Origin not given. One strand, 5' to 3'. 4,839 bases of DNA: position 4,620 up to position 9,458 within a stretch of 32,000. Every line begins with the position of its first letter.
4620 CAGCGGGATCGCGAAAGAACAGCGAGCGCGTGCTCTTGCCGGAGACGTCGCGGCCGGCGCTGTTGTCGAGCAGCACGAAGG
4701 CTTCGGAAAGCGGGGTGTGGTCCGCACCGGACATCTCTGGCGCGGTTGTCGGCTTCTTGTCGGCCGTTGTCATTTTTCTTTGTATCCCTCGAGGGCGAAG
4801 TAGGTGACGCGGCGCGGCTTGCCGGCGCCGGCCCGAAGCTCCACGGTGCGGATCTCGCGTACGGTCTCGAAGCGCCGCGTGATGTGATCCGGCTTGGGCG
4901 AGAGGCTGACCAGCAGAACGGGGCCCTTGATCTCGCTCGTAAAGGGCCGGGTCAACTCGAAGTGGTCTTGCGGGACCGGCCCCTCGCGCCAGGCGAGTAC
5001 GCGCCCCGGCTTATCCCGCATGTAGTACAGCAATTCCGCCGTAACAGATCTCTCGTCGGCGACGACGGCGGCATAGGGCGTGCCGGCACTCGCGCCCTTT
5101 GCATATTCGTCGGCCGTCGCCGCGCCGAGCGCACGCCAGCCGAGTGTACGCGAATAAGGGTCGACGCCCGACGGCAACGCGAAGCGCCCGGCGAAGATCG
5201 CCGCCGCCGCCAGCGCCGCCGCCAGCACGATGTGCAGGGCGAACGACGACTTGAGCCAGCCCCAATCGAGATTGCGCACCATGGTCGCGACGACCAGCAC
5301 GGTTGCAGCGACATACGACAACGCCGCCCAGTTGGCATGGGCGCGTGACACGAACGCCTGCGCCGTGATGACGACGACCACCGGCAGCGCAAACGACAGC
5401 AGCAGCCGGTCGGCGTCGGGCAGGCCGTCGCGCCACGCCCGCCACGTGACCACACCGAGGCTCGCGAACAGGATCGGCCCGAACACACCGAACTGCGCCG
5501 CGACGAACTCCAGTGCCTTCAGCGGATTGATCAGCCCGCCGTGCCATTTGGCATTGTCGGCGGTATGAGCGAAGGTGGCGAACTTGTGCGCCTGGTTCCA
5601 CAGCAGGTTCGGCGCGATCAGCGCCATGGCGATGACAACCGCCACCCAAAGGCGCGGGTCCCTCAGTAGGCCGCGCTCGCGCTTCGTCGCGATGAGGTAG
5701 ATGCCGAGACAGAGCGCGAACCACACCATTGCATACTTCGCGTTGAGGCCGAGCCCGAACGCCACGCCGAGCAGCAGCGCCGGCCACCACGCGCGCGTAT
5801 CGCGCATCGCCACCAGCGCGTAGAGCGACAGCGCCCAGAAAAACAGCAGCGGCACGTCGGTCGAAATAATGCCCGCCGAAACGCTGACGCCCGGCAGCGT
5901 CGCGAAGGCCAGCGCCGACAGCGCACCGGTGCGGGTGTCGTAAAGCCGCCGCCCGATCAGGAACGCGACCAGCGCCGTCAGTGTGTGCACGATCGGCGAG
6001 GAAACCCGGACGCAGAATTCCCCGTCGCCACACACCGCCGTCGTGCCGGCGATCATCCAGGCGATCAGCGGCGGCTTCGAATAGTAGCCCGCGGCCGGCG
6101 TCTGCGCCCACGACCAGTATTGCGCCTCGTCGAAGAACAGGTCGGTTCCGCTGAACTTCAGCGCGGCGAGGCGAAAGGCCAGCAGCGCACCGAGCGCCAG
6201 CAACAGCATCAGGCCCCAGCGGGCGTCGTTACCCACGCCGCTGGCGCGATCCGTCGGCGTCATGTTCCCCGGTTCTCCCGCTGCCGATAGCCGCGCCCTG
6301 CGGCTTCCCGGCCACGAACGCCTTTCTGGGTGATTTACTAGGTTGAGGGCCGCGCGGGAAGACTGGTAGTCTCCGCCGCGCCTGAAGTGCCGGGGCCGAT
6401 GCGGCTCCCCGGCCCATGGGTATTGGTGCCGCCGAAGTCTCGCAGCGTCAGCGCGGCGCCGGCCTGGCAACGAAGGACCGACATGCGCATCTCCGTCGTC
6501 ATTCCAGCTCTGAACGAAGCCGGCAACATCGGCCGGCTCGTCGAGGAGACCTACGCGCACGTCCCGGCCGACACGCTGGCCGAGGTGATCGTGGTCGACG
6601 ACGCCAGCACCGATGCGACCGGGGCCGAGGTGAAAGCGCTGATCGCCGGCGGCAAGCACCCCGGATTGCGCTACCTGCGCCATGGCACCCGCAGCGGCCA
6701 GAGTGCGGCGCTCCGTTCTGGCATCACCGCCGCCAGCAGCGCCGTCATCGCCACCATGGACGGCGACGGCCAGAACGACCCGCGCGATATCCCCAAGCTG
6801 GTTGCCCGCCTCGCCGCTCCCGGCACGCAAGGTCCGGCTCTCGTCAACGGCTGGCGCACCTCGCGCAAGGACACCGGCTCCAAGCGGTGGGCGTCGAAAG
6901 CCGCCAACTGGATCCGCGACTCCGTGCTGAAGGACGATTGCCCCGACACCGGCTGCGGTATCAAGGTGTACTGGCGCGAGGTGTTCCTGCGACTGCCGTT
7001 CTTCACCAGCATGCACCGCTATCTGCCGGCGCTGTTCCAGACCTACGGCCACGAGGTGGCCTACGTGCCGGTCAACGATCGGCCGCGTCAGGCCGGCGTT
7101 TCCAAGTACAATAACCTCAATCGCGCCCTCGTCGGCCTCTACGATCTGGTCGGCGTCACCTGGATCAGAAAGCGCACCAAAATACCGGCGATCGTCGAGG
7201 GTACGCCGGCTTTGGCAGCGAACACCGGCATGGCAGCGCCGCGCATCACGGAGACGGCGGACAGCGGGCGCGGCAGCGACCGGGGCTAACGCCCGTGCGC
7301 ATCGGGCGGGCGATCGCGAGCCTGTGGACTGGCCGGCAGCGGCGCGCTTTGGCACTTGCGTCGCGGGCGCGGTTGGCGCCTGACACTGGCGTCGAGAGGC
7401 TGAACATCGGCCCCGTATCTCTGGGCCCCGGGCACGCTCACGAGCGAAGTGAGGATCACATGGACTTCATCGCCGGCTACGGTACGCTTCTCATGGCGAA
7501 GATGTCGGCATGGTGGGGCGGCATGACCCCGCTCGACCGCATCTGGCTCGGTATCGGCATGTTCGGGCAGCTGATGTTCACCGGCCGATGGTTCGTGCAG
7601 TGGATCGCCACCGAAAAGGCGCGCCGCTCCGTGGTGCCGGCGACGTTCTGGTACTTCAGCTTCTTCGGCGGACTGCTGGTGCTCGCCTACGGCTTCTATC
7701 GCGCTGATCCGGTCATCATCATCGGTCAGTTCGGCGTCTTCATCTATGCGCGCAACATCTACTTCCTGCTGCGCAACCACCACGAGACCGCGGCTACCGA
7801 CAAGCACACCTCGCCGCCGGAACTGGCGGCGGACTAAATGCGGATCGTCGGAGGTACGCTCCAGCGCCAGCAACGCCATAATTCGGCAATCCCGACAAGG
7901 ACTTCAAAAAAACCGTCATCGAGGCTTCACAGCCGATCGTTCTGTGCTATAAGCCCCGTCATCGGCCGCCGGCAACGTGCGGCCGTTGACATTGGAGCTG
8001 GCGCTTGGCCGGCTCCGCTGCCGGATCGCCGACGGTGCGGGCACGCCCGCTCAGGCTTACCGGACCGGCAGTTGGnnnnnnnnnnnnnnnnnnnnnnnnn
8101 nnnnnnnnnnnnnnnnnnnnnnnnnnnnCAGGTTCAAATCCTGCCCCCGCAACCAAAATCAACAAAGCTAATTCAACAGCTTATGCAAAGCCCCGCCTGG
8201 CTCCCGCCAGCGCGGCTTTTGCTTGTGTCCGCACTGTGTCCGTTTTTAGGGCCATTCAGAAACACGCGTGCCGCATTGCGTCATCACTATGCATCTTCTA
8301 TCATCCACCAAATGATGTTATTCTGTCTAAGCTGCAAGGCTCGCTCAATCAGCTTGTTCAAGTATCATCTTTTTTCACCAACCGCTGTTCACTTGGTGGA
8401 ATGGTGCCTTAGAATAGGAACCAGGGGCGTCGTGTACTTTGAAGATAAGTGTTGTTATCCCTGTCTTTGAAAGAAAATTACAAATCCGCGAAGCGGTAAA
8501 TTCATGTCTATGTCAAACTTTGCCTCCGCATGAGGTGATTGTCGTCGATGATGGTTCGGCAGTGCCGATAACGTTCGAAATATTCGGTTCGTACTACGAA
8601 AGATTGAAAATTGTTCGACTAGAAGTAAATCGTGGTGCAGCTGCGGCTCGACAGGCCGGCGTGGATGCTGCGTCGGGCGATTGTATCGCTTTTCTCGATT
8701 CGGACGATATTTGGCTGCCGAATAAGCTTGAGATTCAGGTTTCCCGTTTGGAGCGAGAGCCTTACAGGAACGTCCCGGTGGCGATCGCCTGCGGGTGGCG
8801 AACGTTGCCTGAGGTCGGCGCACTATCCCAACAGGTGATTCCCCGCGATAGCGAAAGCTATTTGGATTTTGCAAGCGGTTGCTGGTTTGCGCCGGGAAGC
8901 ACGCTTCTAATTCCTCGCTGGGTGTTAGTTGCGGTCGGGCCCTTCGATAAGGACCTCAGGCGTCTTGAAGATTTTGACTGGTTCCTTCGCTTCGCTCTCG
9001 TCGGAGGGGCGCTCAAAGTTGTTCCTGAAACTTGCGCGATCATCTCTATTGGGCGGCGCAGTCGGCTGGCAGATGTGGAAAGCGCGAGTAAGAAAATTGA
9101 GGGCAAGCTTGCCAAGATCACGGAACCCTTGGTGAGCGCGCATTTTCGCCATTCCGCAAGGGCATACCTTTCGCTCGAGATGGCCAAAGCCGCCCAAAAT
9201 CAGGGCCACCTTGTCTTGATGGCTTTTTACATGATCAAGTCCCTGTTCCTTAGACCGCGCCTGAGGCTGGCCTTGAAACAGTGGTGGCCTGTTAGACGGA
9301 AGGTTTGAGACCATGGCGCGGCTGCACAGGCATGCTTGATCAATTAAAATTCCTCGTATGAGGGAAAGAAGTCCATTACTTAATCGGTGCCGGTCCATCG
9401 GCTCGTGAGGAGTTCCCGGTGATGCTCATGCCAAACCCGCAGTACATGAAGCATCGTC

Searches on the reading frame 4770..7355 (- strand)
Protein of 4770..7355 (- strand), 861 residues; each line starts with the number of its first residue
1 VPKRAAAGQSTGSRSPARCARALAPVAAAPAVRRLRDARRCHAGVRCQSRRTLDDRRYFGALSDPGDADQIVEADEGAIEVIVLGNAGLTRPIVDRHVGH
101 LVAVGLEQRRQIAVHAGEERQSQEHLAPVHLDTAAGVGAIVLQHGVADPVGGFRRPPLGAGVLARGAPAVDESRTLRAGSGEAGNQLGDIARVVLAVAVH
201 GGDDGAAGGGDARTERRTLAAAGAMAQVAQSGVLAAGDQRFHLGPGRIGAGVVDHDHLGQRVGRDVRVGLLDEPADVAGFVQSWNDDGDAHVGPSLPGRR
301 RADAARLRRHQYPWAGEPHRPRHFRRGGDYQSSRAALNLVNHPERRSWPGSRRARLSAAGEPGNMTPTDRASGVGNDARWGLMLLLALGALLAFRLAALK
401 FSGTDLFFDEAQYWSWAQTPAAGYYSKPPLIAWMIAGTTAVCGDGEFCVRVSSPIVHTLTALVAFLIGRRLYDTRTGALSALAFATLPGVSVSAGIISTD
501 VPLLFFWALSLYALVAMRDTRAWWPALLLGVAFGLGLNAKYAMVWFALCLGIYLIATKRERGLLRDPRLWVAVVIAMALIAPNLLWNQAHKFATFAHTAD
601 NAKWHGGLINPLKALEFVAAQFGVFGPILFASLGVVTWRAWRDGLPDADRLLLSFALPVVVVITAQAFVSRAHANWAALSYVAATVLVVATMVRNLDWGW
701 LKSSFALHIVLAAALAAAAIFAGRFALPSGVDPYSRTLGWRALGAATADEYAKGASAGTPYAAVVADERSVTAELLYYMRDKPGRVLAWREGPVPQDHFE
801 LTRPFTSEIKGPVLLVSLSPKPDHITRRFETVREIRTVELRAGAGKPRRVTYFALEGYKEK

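Call 5: search_protein_families(library=pfam, proteins=[window:4770-7355:-], max_evalue=0.01)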
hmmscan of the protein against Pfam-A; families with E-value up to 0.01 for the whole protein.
window:4770-7355:- (861 aa): 2 families
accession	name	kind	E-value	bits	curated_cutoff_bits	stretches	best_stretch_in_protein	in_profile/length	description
PF13231.12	PMT_2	-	1.4e-30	107.1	26.1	1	426-586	1-160/160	Dolichyl-phosphate-mannose-protein mannosyltransferase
PF02366.24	PMT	-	5.7e-12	46.2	22.7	1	423-556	57-198/245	Dolichyl-phosphate-mannose-protein mannosyltransferase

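Call 7: search_protein_families(library=ncbifam, proteins=[window:4770-7355:-], max_evalue=0.01)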
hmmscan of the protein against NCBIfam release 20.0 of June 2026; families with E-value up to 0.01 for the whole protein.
window:4770-7355:- (861 aa): 1 family
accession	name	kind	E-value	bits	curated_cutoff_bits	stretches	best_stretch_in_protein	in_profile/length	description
NF009784.2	PRK13279.1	equivalog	9.9e-08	31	567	1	423-585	57-224/539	lipid IV(A) 4-amino-4-deoxy-L-arabinosyltransferase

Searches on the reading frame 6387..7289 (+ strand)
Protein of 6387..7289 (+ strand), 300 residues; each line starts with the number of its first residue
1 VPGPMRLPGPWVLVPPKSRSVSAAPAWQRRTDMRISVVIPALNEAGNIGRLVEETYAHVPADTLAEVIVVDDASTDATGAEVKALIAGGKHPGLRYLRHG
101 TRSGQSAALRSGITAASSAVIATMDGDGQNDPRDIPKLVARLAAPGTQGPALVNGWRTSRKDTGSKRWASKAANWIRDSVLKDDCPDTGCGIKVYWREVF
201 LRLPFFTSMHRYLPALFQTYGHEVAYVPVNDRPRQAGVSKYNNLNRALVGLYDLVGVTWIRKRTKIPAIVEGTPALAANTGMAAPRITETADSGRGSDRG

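Call 48: search_protein_families(library=pfam, proteins=[window:6387-7289:+], max_evalue=0.001)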
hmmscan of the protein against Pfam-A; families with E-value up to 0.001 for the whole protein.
window:6387-7289:+ (300 aa): 3 families
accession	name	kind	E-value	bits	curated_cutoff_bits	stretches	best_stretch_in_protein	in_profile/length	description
PF00535.33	Glycos_transf_2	-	1.2e-26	94.1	23.3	1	36-200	1-164/168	Glycosyl transferase family 2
PF13641.12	Glyco_tranf_2_3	-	7.3e-06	26.6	27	1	34-142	2-111/230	Glycosyltransferase like family 2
PF10111.15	Glyco_tranf_2_2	-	0.00012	22.1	27.3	1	36-128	1-92/276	Glycosyltransferase like family 2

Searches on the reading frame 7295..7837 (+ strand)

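Call 5: search_protein_families(library=pfam, proteins=[window:7295-7837:+], max_evalue=0.01)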
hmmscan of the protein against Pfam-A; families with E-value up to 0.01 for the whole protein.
window:7295-7837:+ (180 aa): 1 family
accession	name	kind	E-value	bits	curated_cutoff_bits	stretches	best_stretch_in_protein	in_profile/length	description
PF07578.16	LAB_N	-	1.8e-27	95.7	26.7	1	87-156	1-71/71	Lipid A Biosynthesis N-terminal domain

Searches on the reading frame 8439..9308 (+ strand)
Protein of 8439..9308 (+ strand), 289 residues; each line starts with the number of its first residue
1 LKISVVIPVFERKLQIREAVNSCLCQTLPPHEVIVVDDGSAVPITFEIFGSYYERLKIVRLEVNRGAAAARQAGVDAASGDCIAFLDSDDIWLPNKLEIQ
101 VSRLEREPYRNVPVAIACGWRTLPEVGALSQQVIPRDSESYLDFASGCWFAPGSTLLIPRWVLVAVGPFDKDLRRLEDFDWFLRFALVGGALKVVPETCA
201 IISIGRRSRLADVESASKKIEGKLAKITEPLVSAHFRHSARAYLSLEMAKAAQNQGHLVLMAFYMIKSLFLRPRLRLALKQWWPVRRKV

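Call 5: search_protein_families(library=pfam, proteins=[window:8439-9308:+], max_evalue=0.01)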
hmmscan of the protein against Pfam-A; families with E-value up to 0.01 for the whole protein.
window:8439-9308:+ (289 aa): 3 families
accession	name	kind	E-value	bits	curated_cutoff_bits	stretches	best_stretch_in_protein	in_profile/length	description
PF00535.33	Glycos_transf_2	-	2.3e-29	102.9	23.3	1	4-112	1-111/168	Glycosyl transferase family 2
PF10111.15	Glyco_tranf_2_2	-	3.1e-14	53.6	27.3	1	4-196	1-210/276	Glycosyltransferase like family 2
PF13641.12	Glyco_tranf_2_3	-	1e-07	32.7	27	1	3-112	3-119/230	Glycosyltransferase like family 2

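Call 7: search_protein_families(library=ncbifam, proteins=[window:8439-9308:+], max_evalue=0.01)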
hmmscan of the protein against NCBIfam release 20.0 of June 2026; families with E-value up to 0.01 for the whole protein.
window:8439-9308:+ (289 aa): 20 families
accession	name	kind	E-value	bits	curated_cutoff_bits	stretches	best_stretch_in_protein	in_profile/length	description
TIGR03965.1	mycofact_glyco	equivalog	1.8e-23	83.2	280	1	2-210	75-286/467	mycofactocin biosynthesis glycosyltransferase MftF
NF047683.1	TeichurnBiosyTuaG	equivalog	1e-20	74.5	400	1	2-108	7-115/252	teichuronic acid biosynthesis protein TuaG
NF041875.1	EPS_EpsD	equivalog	1.6e-20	73.8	370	1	3-201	1-205/325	exopolysaccharide biosynthesis glycosyltransferase EpsD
NF053739.1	GlytfEpsEBac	equivalog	3.8e-16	58.9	450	1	2-186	2-186/265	glycosyltransferase EpsE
NF007482.0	PRK10073.1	equivalog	1.5e-15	57.1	423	1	2-98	7-104/334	glycosyltransferase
TIGR04017.1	WcaA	equivalog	1.4e-13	51.1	495.75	1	3-102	7-108/279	colanic acid biosynthesis glycosyltransferase WcaA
NF007453.0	PRK10018.1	equivalog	3.4e-13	49.9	382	1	3-102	8-109/280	colanic acid biosynthesis glycosyltransferase WcaA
TIGR03937.1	PgaC_IcaA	equivalog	4e-12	45.8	422.3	1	2-108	46-154/407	poly-beta-1,6-N-acetyl-D-glucosamine synthase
NF041394.1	GtaseAglG_Halo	equivalog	7.8e-12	45.1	440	1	1-108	1-111/304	glucosyl-dolichyl phosphate glucuronosyltransferase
NF050050.1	ProtGlycPglI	equivalog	2e-11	43.8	500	1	2-105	3-109/306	GalNAc(5)-diNAcBac-PP-undecaprenol beta-1,3-glucosyltransferase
NF038299.1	EPS_HpsN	equivalog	4.4e-09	35.7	425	1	2-97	2-99/317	hormogonium polysaccharide biosynthesis glycosyltransferase HpsN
TIGR04283.1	glyco_like_mftF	equivalog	2.4e-08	33.8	182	1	3-103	1-95/221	TIGR04283 family arsenosugar biosynthesis glycosyltransferase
NF038302.1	EPS_HpsE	equivalog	4e-07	29.3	300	1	2-92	2-99/307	hormogonium polysaccharide biosynthesis glycosyltransferase HpsE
TIGR04242.1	nodulat_NodC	equivalog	1.7e-05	24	550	1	3-94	50-146/395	chitooligosaccharide synthase NodC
NF007986.1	PRK10714.1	equivalog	2.3e-05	23.6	529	1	2-97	7-108/316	undecaprenyl-phosphate 4-deoxy-4-formamido-L-arabinose transferase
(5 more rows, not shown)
